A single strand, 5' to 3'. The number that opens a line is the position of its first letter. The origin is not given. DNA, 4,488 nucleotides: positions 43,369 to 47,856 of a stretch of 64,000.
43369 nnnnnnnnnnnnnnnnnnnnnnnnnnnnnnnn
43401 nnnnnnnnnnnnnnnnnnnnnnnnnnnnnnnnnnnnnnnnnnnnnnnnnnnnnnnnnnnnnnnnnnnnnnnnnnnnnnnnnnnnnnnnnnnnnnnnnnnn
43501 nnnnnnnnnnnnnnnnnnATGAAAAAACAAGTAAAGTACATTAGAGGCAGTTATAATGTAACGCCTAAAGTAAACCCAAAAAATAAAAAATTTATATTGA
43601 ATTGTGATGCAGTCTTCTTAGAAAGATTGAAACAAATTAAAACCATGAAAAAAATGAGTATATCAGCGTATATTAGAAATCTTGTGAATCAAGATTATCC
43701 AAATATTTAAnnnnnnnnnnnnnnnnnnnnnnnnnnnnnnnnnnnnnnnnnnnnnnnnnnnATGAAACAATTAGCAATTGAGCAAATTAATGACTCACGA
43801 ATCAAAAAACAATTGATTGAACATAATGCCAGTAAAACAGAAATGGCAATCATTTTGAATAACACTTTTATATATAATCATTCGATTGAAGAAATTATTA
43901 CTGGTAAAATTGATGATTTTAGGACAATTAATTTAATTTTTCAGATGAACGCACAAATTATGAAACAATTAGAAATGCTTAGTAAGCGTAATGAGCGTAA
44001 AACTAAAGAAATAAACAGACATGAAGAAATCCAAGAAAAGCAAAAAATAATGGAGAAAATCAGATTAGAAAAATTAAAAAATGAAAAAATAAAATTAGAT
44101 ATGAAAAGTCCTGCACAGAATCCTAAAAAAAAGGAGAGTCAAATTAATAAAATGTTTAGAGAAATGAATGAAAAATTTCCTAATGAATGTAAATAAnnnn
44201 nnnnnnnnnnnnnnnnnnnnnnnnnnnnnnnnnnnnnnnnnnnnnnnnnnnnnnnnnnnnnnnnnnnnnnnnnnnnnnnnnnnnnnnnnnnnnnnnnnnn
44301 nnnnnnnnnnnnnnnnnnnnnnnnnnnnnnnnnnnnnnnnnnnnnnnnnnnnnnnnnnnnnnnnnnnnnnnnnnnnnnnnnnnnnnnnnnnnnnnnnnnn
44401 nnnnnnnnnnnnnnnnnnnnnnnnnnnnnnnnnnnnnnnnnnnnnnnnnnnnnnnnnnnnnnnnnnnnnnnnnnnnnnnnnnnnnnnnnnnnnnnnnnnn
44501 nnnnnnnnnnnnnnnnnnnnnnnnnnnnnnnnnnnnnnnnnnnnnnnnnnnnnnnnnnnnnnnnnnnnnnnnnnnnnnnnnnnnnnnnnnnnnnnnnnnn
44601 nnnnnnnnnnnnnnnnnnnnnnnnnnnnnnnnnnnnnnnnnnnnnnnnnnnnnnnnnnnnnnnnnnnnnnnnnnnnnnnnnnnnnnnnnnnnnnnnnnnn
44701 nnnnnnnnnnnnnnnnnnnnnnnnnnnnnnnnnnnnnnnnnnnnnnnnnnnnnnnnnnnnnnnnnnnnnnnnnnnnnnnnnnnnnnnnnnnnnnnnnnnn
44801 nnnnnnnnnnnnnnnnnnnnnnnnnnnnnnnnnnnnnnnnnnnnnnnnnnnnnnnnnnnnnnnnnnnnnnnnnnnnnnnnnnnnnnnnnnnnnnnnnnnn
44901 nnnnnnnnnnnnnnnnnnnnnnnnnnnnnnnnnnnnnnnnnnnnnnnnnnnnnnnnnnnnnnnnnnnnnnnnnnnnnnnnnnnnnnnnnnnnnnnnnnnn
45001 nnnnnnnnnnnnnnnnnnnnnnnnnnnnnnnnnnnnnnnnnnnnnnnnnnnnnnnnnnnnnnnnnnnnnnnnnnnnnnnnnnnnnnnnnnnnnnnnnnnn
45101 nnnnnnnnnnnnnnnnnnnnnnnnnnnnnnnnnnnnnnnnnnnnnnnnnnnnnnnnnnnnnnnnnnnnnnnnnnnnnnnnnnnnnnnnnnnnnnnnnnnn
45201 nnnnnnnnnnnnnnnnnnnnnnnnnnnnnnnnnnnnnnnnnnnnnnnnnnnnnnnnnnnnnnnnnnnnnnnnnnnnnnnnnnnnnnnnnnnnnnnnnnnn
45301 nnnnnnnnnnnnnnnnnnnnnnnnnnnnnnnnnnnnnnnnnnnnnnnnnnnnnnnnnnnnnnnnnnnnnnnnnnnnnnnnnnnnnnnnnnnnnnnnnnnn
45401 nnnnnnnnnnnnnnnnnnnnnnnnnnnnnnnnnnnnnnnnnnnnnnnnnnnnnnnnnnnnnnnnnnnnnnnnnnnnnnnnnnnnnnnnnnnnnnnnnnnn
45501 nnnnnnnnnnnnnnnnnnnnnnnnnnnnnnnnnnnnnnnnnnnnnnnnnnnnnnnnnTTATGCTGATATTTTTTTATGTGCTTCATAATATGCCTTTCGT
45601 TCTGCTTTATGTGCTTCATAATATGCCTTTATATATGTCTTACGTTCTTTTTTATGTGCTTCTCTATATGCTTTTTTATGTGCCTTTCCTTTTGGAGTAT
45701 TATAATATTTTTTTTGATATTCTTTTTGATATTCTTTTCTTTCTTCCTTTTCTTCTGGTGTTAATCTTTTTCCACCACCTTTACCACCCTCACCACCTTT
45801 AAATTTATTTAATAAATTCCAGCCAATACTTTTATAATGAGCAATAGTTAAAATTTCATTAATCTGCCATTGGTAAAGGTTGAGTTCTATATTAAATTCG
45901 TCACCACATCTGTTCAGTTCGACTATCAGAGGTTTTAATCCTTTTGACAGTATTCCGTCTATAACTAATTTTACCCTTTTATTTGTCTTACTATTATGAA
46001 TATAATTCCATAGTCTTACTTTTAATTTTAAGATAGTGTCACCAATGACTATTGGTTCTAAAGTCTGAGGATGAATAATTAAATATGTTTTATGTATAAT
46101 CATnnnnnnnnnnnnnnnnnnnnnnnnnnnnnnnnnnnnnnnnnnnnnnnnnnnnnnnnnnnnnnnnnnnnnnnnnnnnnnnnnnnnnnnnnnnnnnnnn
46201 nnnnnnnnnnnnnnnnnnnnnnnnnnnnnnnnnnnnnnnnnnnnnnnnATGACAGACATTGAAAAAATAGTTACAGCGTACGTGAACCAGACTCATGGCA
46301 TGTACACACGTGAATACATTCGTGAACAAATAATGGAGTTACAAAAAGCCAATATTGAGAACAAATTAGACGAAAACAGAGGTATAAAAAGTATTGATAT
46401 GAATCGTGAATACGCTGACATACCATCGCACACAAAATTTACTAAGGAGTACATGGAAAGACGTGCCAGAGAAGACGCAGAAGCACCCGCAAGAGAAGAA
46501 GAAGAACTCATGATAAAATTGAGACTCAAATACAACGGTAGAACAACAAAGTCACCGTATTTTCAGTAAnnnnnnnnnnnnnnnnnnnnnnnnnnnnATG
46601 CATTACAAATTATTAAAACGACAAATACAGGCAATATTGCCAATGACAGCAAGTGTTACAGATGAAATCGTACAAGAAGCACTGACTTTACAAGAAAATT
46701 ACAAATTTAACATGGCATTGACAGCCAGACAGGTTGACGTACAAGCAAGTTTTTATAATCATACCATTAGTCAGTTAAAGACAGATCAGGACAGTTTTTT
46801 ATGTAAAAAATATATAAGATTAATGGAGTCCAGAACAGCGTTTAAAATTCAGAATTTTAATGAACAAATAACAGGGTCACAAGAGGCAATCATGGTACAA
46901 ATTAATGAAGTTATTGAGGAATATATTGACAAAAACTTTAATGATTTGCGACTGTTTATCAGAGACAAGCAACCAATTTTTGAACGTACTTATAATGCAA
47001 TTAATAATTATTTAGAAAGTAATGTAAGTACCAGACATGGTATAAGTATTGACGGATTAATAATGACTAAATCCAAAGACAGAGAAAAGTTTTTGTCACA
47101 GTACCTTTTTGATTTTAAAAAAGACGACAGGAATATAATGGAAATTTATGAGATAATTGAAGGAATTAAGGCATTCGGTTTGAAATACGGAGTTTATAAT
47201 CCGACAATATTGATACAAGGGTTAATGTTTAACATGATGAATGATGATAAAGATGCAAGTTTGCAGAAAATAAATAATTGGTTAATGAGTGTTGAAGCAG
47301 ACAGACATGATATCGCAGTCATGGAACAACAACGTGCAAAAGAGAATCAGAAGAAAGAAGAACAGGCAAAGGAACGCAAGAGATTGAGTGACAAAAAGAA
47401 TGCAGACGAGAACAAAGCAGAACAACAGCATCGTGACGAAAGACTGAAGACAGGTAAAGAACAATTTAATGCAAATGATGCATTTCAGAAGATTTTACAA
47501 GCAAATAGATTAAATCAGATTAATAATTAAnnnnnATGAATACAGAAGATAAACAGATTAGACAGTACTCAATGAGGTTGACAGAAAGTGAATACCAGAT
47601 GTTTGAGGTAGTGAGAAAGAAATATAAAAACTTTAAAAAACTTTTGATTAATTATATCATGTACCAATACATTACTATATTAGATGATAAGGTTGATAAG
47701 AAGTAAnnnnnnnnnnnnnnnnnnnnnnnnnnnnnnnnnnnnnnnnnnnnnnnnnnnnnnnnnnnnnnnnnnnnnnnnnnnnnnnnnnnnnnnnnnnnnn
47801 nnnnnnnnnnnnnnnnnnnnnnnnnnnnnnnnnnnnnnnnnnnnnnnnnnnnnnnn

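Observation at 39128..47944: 8.8-kb serine-recombinase element inserted inside a ThuA-like gene, with readable att junctions and a reconstructable empty site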

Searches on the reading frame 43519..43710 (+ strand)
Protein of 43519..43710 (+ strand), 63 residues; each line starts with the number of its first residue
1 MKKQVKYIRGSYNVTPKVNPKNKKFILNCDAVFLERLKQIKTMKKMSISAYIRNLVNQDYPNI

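Call 6: search_protein_families(library=pfam, proteins=[window:43519-43710:+], max_evalue=0.01)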
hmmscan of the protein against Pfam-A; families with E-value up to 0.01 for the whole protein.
window:43519-43710:+ (63 aa): 0 families

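Call 7: search_protein_families(library=phrogs, proteins=[window:43519-43710:+], max_evalue=0.01)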
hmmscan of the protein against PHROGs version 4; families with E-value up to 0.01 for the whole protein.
window:43519-43710:+ (63 aa): 0 families

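Call 28: search_protein_families(library=ncbifam, proteins=[window:43519-43710:+], max_evalue=0.1)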
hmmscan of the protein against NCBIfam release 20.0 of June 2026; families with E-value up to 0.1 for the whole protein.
window:43519-43710:+ (63 aa): 1 family
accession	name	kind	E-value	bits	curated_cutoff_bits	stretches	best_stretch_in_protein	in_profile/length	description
NF005100.0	PRK06531.1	equivalog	0.014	15.2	129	1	5-45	43-84/121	preprotein translocase subunit YajC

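Call 29: search_protein_families(library=padloc, proteins=[window:43519-43710:+], max_evalue=0.1)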
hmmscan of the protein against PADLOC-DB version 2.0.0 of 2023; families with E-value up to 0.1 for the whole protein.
window:43519-43710:+ (63 aa): 0 families

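Call 30: search_protein_families(library=pfam, proteins=[window:43519-43710:+], max_evalue=10)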
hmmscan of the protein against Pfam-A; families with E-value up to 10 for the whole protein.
window:43519-43710:+ (63 aa): 0 families

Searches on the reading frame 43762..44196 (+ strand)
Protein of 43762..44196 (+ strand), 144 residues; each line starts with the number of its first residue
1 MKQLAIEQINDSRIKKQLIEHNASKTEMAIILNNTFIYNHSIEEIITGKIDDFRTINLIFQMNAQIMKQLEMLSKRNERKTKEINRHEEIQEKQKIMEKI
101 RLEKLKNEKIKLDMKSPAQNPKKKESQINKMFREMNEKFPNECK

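Call 6: search_protein_families(library=pfam, proteins=[window:43762-44196:+], max_evalue=0.01)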
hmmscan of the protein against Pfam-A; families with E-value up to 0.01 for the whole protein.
window:43762-44196:+ (144 aa): 0 families

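Call 7: search_protein_families(library=phrogs, proteins=[window:43762-44196:+], max_evalue=0.01)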
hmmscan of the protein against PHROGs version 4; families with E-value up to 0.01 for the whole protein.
window:43762-44196:+ (144 aa): 0 families

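Call 28: search_protein_families(library=ncbifam, proteins=[window:43762-44196:+], max_evalue=0.1)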
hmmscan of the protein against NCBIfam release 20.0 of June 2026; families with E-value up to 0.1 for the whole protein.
window:43762-44196:+ (144 aa): 1 family
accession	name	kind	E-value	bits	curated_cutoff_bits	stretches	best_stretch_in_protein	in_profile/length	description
TIGR04425.1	P_lya_rel_AroB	hypoth_equivalog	0.097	11.7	400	0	10-143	206-341/348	AroB-related putative sugar phosphate phospholyase (cyclizing)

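Call 29: search_protein_families(library=padloc, proteins=[window:43762-44196:+], max_evalue=0.1)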
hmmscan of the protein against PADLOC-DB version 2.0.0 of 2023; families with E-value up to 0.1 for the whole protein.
window:43762-44196:+ (144 aa): 0 families

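Call 30: search_protein_families(library=pfam, proteins=[window:43762-44196:+], max_evalue=10)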
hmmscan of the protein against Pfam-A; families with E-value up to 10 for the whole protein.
window:43762-44196:+ (144 aa): 2 families
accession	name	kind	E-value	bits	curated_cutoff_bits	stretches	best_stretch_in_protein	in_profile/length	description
PF15917.11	Piezo_TM25-28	-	0.33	10.4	27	1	38-131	173-264/328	Piezo TM25-28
PF08704.16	GCD14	-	3.6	7.6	26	1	55-135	155-235/247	tRNA methyltransferase complex GCD14 subunit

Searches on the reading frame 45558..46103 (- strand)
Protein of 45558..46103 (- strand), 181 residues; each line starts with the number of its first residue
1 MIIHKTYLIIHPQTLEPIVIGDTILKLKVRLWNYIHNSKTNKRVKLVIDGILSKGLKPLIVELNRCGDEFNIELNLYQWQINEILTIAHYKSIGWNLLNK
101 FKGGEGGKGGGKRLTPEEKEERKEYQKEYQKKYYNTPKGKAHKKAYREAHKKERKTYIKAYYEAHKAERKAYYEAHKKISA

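Call 6: search_protein_families(library=pfam, proteins=[window:45558-46103:-], max_evalue=0.01)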
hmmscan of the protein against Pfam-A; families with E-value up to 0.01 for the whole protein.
window:45558-46103:- (181 aa): 0 families

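Call 7: search_protein_families(library=phrogs, proteins=[window:45558-46103:-], max_evalue=0.01)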
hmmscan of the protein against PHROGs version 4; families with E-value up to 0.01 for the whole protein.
window:45558-46103:- (181 aa): 0 families

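Call 28: search_protein_families(library=ncbifam, proteins=[window:45558-46103:-], max_evalue=0.1)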
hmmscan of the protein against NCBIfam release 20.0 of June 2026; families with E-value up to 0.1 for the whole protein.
window:45558-46103:- (181 aa): 0 families

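Call 29: search_protein_families(library=padloc, proteins=[window:45558-46103:-], max_evalue=0.1)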
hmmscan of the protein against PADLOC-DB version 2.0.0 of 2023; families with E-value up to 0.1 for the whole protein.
window:45558-46103:- (181 aa): 0 families

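Call 30: search_protein_families(library=pfam, proteins=[window:45558-46103:-], max_evalue=10)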
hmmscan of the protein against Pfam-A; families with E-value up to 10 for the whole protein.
window:45558-46103:- (181 aa): 0 families

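Call 54: search_solved_structures(query=window:45558-46103:-, max_evalue=1)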
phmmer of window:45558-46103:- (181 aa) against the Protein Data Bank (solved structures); distinct sequences matched with E-value up to 1: 2.
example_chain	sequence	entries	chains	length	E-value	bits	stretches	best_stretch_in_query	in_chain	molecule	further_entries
3rrl_A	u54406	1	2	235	0.13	15.2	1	47-86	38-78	Succinyl-CoA:3-ketoacid-coenzyme A transferase subunit A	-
4hhu_A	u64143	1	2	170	0.55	13.2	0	40-78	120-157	OR280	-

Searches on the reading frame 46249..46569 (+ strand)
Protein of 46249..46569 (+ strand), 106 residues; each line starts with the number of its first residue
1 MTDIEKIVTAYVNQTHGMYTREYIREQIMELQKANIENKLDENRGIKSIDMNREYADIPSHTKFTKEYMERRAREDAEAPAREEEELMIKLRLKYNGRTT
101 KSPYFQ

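Call 6: search_protein_families(library=pfam, proteins=[window:46249-46569:+], max_evalue=0.01)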
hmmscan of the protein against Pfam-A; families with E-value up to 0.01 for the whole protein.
window:46249-46569:+ (106 aa): 0 families

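Call 7: search_protein_families(library=phrogs, proteins=[window:46249-46569:+], max_evalue=0.01)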
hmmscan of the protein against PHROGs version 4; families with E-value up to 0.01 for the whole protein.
window:46249-46569:+ (106 aa): 0 families

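Call 28: search_protein_families(library=ncbifam, proteins=[window:46249-46569:+], max_evalue=0.1)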
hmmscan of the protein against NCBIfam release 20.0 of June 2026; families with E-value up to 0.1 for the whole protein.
window:46249-46569:+ (106 aa): 0 families

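Call 29: search_protein_families(library=padloc, proteins=[window:46249-46569:+], max_evalue=0.1)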
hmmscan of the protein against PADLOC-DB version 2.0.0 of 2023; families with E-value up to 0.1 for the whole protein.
window:46249-46569:+ (106 aa): 0 families

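Call 30: search_protein_families(library=pfam, proteins=[window:46249-46569:+], max_evalue=10)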
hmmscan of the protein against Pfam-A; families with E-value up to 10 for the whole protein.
window:46249-46569:+ (106 aa): 1 family
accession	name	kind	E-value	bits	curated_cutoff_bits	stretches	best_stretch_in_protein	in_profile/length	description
PF22284.1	DUF6961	-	0.16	12.6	27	1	10-34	10-34/58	Family of unknown function (DUF6961)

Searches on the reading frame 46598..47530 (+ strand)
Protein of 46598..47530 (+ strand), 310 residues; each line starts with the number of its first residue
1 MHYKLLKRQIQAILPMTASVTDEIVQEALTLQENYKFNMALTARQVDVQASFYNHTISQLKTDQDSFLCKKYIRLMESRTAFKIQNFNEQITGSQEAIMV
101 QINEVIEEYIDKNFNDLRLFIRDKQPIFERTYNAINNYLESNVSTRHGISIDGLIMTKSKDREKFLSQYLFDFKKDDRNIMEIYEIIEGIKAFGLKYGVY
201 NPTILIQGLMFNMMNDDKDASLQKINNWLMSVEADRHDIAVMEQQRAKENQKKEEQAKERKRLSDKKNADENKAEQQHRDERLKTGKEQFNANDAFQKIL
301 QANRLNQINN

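Call 6: search_protein_families(library=pfam, proteins=[window:46598-47530:+], max_evalue=0.01)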
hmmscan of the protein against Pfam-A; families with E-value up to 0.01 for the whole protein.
window:46598-47530:+ (310 aa): 0 families

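Call 7: search_protein_families(library=phrogs, proteins=[window:46598-47530:+], max_evalue=0.01)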
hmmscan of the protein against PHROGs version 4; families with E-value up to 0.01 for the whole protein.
window:46598-47530:+ (310 aa): 0 families

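Call 22: find_related_loci(query=window:46598-47530:+, collection=viral_contigs, flank=10000)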
Query window:46598-47530:+ (310 aa) in viral_contigs; peptide patterns used: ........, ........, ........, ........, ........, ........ (x = any residue, [..] = any of these).
11 stretches matched a pattern, but none encodes a relative of the query by tblastn (E <= 1e-3).

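Call 28: search_protein_families(library=ncbifam, proteins=[window:46598-47530:+], max_evalue=0.1)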
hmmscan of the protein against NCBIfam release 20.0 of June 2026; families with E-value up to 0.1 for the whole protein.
window:46598-47530:+ (310 aa): 1 family
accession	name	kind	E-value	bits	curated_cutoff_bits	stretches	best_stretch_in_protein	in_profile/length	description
TIGR00067.1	glut_race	equivalog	0.053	12.9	146.65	1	2-72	182-248/251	glutamate racemase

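Call 29: search_protein_families(library=padloc, proteins=[window:46598-47530:+], max_evalue=0.1)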
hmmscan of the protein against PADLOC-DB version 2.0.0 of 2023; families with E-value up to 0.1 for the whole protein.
window:46598-47530:+ (310 aa): 0 families

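Call 30: search_protein_families(library=pfam, proteins=[window:46598-47530:+], max_evalue=10)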
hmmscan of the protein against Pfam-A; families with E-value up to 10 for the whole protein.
window:46598-47530:+ (310 aa): 1 family
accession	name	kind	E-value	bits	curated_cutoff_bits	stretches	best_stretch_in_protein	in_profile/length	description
PF23751.1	Beta-prop_WDR11_1st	-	0.66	9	26.7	1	224-299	391-470/476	WDR11 first beta-propeller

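Call 38: search_dna_similar(query=window:46598-47530:+, collection=phages, mode=protein, max_evalue=0.01)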
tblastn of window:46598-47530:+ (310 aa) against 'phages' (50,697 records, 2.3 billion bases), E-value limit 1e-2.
No match.

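Call 53: search_solved_structures(query=window:46598-47530:+, max_evalue=1)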
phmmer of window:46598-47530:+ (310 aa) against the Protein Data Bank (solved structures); distinct sequences matched with E-value up to 1: 0.

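Call 71: find_encoding_contigs(protein=window:46598-47530:+, flank=10000, max_places=6)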
Protein window:46598-47530:+ (310 aa): 13 contigs read that carry it; 4 places shown.
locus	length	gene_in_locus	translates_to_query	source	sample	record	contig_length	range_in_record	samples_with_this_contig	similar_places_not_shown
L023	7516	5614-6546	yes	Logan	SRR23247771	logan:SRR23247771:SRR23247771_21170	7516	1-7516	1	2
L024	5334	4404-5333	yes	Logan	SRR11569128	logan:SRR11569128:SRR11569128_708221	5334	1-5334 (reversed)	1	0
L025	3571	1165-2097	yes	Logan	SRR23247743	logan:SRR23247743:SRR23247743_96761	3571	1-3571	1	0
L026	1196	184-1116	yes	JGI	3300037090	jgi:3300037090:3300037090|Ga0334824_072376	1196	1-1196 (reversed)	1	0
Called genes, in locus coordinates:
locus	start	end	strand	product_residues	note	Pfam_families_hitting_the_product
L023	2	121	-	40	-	?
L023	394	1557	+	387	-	PF13481:AAA_25, PF06745:ATPase (faint), PF09848:SLFN-g3_helicase (weak), PF13401:AAA_22 (faint)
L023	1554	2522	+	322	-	PF08800:BT4734-like_N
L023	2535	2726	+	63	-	-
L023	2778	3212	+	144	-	-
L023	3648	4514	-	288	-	-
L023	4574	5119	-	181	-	-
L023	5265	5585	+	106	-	-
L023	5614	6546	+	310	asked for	-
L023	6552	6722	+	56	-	-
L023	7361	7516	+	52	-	?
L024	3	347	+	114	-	?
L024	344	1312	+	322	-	PF08800:BT4734-like_N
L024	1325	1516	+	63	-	-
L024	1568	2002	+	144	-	-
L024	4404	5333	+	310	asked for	?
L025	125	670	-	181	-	-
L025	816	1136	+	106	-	-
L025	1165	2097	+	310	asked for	-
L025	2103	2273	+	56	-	-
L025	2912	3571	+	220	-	?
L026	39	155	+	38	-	-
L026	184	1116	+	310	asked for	-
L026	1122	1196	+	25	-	?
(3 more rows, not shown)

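Call 82: search_dna_similar(query=window:46598-47530:+, collection=plasmids, mode=protein, max_evalue=0.01)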
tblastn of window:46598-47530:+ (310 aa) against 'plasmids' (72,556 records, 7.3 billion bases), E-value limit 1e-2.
No match.

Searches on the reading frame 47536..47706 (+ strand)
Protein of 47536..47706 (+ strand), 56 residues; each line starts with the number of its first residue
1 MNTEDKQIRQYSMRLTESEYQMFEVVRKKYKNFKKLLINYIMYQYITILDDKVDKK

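Call 7: search_protein_families(library=phrogs, proteins=[window:47536-47706:+], max_evalue=0.01)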
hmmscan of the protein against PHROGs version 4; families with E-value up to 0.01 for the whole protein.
window:47536-47706:+ (56 aa): 0 families

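Call 28: search_protein_families(library=ncbifam, proteins=[window:47536-47706:+], max_evalue=0.1)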
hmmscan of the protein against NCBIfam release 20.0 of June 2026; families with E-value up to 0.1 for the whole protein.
window:47536-47706:+ (56 aa): 0 families

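Call 29: search_protein_families(library=padloc, proteins=[window:47536-47706:+], max_evalue=0.1)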
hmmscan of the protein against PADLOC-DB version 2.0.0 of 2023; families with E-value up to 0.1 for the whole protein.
window:47536-47706:+ (56 aa): 1 family
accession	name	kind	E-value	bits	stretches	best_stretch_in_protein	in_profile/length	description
PDLC02073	Cas2_II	-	0.057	12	1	27-45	22-42/49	-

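Call 30: search_protein_families(library=pfam, proteins=[window:47536-47706:+], max_evalue=10)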
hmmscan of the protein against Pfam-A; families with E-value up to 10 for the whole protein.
window:47536-47706:+ (56 aa): 0 families
